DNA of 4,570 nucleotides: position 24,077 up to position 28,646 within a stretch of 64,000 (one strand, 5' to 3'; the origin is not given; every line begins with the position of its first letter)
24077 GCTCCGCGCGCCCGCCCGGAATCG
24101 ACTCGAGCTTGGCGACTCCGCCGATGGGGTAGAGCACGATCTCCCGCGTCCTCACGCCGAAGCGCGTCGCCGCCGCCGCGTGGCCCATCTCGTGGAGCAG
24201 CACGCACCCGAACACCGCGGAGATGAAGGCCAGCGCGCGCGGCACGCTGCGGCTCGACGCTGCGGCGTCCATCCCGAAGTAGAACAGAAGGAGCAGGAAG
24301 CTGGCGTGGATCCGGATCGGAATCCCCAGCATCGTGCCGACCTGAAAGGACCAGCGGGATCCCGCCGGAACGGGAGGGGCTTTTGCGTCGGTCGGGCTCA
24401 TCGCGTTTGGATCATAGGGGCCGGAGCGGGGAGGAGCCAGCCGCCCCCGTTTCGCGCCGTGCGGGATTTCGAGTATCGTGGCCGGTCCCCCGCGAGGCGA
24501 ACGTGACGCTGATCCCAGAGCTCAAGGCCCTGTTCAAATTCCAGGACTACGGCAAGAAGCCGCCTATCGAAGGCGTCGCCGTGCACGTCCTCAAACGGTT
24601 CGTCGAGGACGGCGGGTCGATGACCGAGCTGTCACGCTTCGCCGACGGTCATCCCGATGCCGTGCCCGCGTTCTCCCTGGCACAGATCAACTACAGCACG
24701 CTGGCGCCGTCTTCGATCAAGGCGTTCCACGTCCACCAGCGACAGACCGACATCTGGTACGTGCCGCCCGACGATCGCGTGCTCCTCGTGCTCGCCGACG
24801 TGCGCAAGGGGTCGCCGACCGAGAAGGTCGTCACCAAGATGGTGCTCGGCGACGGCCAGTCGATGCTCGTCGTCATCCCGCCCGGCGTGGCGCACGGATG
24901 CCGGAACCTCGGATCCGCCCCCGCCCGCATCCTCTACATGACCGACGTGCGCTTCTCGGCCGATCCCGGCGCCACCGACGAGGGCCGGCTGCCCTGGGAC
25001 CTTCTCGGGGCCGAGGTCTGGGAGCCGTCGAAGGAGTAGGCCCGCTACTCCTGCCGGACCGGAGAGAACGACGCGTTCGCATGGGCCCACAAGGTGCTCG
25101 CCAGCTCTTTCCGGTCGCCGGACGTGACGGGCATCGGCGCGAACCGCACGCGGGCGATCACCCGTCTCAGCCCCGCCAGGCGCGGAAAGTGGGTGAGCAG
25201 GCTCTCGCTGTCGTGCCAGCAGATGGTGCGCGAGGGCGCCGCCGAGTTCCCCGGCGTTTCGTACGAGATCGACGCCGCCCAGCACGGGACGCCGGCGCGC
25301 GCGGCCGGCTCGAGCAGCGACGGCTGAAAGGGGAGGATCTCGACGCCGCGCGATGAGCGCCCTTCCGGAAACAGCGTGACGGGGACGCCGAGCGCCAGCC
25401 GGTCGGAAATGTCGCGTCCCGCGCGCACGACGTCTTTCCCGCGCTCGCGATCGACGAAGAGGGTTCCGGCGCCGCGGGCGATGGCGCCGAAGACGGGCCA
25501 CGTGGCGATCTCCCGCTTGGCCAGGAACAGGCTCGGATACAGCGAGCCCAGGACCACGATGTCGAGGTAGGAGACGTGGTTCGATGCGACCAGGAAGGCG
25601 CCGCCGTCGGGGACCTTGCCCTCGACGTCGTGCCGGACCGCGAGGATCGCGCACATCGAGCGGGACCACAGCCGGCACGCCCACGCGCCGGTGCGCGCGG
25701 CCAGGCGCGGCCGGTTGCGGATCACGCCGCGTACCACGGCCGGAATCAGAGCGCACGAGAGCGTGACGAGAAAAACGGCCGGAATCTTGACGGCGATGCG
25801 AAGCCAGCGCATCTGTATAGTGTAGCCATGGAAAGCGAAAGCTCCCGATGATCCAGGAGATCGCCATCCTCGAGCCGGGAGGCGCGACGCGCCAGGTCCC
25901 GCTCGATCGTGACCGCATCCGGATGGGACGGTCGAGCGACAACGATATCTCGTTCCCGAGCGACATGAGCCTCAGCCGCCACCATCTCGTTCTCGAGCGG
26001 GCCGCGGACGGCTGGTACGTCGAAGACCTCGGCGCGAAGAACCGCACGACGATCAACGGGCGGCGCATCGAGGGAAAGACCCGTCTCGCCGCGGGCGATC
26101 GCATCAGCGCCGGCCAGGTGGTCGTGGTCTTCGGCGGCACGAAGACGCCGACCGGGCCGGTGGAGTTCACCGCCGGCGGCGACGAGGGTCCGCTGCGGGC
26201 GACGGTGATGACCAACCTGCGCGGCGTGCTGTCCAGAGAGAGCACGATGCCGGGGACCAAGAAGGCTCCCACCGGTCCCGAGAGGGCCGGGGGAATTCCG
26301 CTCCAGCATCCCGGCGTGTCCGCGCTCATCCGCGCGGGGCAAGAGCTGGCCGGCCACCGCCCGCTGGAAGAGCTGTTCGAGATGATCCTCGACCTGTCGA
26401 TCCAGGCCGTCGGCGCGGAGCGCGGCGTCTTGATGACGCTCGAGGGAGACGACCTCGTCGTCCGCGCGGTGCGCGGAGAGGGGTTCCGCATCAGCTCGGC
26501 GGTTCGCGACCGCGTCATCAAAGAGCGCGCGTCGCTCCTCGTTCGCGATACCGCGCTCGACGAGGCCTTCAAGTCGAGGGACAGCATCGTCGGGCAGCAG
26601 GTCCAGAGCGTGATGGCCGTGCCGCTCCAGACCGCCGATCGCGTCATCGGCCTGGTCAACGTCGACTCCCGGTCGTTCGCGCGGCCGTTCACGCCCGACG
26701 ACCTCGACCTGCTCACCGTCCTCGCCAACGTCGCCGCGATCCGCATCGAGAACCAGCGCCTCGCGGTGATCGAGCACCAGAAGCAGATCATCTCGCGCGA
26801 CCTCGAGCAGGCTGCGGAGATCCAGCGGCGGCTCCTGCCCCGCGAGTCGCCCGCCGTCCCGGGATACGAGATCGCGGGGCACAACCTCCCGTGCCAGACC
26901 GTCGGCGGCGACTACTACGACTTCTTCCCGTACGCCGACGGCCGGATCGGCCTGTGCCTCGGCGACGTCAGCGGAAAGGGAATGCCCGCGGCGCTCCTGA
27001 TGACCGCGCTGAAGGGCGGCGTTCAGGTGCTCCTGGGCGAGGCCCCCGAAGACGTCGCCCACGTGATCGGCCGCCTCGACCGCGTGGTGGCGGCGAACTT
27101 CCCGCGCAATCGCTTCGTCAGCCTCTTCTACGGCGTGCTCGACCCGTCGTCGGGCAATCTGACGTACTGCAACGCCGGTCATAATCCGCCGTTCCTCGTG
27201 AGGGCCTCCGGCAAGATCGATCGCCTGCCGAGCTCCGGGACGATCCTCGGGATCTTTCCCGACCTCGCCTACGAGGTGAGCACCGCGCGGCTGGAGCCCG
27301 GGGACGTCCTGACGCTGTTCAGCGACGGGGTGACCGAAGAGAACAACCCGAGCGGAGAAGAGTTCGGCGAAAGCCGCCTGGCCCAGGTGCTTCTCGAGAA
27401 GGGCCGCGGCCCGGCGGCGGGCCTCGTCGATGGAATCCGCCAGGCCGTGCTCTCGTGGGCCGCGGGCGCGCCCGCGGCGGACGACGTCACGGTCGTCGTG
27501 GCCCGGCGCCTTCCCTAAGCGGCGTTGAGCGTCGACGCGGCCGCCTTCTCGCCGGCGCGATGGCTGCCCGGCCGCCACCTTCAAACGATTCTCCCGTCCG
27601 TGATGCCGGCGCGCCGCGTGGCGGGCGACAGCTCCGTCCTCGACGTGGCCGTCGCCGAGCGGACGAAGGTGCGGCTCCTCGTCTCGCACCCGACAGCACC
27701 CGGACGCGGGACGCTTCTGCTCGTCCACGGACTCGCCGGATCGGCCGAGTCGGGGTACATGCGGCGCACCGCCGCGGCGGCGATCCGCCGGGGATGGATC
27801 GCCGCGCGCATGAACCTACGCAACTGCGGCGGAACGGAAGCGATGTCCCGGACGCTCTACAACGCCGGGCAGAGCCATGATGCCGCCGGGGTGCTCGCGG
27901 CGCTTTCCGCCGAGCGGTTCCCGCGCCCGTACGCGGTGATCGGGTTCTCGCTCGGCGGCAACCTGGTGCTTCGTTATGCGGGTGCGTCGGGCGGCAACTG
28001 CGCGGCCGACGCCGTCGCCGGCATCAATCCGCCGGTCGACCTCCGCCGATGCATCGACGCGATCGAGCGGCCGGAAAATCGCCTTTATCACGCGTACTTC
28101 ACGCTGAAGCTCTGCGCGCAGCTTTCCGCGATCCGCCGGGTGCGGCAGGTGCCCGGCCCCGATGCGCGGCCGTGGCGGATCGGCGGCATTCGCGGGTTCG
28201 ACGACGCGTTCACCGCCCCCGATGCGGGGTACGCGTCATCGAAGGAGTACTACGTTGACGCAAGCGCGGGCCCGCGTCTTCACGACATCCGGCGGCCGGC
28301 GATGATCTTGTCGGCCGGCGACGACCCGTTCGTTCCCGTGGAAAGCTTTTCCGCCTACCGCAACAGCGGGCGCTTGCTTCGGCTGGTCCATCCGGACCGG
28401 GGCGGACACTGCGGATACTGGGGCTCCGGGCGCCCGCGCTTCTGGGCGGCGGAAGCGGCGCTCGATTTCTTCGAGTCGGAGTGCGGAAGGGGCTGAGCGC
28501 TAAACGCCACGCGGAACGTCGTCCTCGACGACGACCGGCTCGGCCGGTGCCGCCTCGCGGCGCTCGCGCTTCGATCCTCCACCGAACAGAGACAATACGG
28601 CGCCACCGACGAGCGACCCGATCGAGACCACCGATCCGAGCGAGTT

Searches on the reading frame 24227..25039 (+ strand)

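Call 25: search_protein_families(library=pfam, proteins=[window:24227-25039:+], max_evalue=0.0001)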
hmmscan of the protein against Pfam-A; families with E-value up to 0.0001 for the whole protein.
window:24227-25039:+ (270 aa): 1 family
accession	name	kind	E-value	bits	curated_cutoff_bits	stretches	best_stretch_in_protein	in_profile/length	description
PF00908.23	dTDP_sugar_isom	-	2.9e-09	37.3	27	1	113-244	3-134/168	dTDP-4-dehydrorhamnose 3,5-epimerase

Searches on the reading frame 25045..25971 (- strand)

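Call 25: search_protein_families(library=pfam, proteins=[window:25045-25971:-], max_evalue=0.0001)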
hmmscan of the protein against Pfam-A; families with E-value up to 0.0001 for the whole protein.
window:25045-25971:- (308 aa): 1 family
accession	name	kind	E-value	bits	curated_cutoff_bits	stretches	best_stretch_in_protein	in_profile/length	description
PF01553.26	Acyltransferase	-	3e-19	69.6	23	1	117-232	5-128/132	Acyltransferase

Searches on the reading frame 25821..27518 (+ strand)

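Call 25: search_protein_families(library=pfam, proteins=[window:25821-27518:+], max_evalue=0.0001)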
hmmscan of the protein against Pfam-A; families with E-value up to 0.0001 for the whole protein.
window:25821-27518:+ (565 aa): 6 families
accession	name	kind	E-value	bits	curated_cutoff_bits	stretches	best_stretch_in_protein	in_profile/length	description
PF07228.17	SpoIIE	-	1.4e-52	178.9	25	1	373-563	2-191/192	Stage II sporulation protein E (SpoIIE)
PF00498.31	FHA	-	2.2e-17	63.7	20.7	1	33-97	1-66/67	FHA domain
PF01590.32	GAF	-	7.3e-16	59.3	22.4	1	182-309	2-133/133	GAF domain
PF13492.12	GAF_3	-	8e-16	59.1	27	1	182-311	2-129/129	GAF domain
PF16697.10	Yop-YscD_cpl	-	9.3e-16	58.3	33.2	1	24-104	10-90/94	Inner membrane component of T3SS, cytoplasmic domain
PF13185.12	GAF_2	-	7.7e-12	46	28.6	1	180-310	2-136/136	GAF domain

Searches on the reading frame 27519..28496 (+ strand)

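Call 25: search_protein_families(library=pfam, proteins=[window:27519-28496:+], max_evalue=0.0001)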
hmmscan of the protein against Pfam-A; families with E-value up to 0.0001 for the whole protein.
window:27519-28496:+ (325 aa): 3 families
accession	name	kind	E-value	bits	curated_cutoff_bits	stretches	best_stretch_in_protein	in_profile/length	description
PF00561.26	Abhydrolase_1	-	4e-14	53.3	25.8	1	65-301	2-242/245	alpha/beta hydrolase fold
PF12697.13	Abhydrolase_6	-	1.5e-10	42.6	26.3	1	66-301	1-208/217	Alpha/beta hydrolase family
PF12146.15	Hydrolase_4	-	2.7e-05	24.1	27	0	63-176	4-114/239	Serine aminopeptidase, S33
